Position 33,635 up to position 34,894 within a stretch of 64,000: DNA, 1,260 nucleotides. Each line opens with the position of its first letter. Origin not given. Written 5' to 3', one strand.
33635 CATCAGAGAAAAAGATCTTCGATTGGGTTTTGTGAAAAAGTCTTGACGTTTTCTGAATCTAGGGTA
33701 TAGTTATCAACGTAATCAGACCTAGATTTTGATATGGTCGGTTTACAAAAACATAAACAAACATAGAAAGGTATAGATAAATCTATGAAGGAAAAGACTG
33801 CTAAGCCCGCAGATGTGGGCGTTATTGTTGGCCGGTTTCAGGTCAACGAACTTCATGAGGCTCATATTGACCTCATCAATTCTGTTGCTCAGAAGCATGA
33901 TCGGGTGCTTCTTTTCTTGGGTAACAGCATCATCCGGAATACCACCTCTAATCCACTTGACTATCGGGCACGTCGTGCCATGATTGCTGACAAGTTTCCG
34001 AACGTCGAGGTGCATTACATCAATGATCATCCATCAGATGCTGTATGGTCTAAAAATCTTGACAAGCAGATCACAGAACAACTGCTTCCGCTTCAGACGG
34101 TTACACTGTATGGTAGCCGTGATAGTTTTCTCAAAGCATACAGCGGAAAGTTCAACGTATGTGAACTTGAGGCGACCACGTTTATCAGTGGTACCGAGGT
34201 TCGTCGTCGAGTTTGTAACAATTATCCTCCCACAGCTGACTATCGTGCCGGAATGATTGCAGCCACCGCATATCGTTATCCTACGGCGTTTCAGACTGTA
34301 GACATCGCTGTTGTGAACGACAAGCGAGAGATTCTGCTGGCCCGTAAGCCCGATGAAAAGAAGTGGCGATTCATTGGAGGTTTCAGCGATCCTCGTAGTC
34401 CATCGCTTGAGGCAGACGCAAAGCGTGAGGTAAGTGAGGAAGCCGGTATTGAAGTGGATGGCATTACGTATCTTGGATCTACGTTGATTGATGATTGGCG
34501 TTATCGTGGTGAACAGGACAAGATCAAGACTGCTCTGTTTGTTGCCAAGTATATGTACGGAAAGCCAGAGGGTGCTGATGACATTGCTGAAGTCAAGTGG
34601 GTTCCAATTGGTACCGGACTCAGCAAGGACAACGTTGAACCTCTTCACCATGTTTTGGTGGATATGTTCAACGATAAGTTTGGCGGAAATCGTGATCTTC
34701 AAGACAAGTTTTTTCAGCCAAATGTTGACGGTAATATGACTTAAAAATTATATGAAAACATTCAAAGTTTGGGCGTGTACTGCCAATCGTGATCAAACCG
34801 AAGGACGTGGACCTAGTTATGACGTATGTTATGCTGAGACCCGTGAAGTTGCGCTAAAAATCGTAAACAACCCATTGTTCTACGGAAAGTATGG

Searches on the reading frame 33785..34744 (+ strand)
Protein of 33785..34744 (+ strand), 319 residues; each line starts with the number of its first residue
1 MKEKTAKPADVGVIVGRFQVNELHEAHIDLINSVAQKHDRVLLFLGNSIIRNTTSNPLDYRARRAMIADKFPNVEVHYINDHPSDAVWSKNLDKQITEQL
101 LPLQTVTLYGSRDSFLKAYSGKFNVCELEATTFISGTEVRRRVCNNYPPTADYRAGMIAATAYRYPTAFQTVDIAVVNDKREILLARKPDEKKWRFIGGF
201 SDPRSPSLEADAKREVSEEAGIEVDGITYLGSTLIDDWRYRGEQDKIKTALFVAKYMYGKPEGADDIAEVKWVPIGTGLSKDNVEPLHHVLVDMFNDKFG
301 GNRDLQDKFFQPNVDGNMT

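Call 15: search_protein_families(library=phrogs, proteins=[window:33785-34744:+], max_evalue=0.0001)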
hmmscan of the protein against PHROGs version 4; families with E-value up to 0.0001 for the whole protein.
window:33785-34744:+ (319 aa): 5 families
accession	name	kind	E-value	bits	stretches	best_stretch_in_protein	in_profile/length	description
phrog_395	-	other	8.3e-12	46.5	1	6-80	8-80/373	cytidyltransferase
phrog_1198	-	other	8.6e-12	46.3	1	163-279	32-151/253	MutT/NUDIX hydrolase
phrog_3041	-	other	3.4e-07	30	1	2-99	43-143/678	cytidyltransferase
phrog_10313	-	other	4.2e-06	27.6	1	176-293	18-138/159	nudix hydrolase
phrog_3462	-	moron, auxiliary metabolic gene and host takeover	2.7e-05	24.5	1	11-147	4-154/346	nicotinamide-nucleotide adenylyltransferase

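Call 22: search_protein_families(library=ncbifam, proteins=[window:33785-34744:+], max_evalue=0.001)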
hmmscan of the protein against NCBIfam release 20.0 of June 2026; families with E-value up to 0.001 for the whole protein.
window:33785-34744:+ (319 aa): 15 families
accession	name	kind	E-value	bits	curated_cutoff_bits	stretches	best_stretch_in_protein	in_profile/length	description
NF003787.0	PRK05379.1-4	equivalog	2.1e-14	53.3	449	2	159-276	198-322/346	bifunctional nicotinamide-nucleotide adenylyltransferase/Nudix hydroxylase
NF003786.0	PRK05379.1-2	equivalog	1.3e-09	37.8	397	1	10-91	15-100/354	bifunctional nicotinamide-nucleotide adenylyltransferase/Nudix hydroxylase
NF003788.0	PRK05379.1-5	equivalog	2.9e-09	36.7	354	1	151-281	198-332/351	bifunctional nicotinamide-nucleotide adenylyltransferase/Nudix hydroxylase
NF003791.0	PRK05379.2-3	equivalog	2.9e-08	33.3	409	1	9-141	5-144/340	bifunctional nicotinamide-nucleotide adenylyltransferase/Nudix hydroxylase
NF001299.0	PRK00241.1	equivalog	5.2e-08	32.7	158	1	162-232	128-198/263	NAD(+) diphosphatase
NF003785.0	PRK05379.1-1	equivalog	1.6e-06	27.6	418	0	10-70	3-61/347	bifunctional nicotinamide-nucleotide adenylyltransferase/Nudix hydroxylase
NF002243.0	PRK01153.1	subfamily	1.4e-05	24.7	127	1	12-76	3-65/175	nicotinamide-nucleotide adenylyltransferase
TIGR01527.1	arch_NMN_Atrans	equivalog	9.7e-05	22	181.2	1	12-75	2-63/167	nicotinamide-nucleotide adenylyltransferase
NF001937.0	PRK00714.1-4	equivalog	0.00013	21.6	139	1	171-241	10-78/161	RNA pyrophosphohydrolase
NF006530.0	PRK08999.1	equivalog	0.00014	21.1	245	1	172-275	8-109/315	Nudix family hydrolase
NF003790.0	PRK05379.2-2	equivalog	0.00017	20.8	403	0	157-282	205-336/354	bifunctional nicotinamide mononucleotide adenylyltransferase/ADP-ribose pyrophosphatase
NF010365.0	PRK13793.1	equivalog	0.00019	21.1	198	1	10-110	5-108/196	nicotinate-nicotinamide nucleotide adenylyltransferase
NF003789.0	PRK05379.2-1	equivalog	0.00029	19.9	355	1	11-69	9-65/312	bifunctional nicotinamide mononucleotide adenylyltransferase/ADP-ribose pyrophosphatase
TIGR01526.1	nadR_NMN_Atrans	equivalog_domain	0.00033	20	341.15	1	10-140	2-143/325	nicotinamide-nucleotide adenylyltransferase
NF008044.0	PRK10776.1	equivalog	0.00096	19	148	0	176-293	11-124/130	8-oxo-dGTP diphosphatase MutT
